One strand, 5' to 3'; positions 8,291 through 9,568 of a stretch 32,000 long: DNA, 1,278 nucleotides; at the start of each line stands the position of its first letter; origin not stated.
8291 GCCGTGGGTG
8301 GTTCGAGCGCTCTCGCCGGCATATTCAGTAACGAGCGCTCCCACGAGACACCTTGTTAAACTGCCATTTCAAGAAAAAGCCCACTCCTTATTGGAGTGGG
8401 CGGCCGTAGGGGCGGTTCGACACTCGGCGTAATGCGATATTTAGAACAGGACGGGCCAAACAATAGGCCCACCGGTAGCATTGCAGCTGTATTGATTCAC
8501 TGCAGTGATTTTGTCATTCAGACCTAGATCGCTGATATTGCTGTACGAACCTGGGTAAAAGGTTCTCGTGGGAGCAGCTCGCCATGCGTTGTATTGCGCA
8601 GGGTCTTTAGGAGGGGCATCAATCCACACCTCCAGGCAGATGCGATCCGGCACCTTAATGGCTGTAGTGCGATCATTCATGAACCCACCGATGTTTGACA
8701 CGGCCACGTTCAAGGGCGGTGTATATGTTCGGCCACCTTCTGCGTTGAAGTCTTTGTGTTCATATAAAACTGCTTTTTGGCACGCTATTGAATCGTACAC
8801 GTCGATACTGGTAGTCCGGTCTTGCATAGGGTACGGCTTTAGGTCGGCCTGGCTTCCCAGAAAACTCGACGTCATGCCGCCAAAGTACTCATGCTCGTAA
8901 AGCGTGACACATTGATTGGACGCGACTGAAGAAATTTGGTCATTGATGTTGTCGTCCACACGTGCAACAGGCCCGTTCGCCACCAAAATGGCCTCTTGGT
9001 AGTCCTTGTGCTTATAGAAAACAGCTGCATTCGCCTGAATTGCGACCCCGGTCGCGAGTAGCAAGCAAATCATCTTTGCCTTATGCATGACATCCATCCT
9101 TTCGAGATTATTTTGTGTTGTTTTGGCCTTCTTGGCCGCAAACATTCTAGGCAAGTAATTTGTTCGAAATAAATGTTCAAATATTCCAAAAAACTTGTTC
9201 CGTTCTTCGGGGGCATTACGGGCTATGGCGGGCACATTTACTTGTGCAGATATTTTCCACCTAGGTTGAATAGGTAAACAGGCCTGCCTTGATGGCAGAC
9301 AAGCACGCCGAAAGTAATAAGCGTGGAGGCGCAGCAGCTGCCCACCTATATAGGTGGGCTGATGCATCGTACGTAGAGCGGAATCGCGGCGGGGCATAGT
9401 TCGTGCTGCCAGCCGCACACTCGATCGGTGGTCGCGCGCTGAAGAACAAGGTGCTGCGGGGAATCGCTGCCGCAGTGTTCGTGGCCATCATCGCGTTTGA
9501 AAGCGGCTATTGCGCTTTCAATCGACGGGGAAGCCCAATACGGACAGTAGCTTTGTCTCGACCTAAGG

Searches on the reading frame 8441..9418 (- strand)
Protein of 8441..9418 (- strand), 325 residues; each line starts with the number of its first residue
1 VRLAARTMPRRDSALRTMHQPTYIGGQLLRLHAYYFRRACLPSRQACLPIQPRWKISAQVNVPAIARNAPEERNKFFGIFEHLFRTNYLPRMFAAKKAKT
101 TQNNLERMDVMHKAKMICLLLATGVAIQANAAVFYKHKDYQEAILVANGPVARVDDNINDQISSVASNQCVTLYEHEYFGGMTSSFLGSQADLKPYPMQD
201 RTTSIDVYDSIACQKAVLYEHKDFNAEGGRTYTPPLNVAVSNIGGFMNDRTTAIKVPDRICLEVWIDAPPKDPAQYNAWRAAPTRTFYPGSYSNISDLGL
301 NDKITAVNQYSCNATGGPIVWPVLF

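Call 53: search_protein_families(library=pfam, max_evalue=0.001, proteins=[window:8441-9418:-])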
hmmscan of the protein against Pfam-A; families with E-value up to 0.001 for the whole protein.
window:8441-9418:- (325 aa): 2 families
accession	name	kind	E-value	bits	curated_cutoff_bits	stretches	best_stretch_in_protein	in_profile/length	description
PF08964.15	Crystall_3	-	2.1e-05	25.1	27.3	0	214-280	3-67/86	Beta/Gamma crystallin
PF00030.24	Crystall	-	2.9e-05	24.5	25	0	171-226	2-53/82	Beta/Gamma crystallin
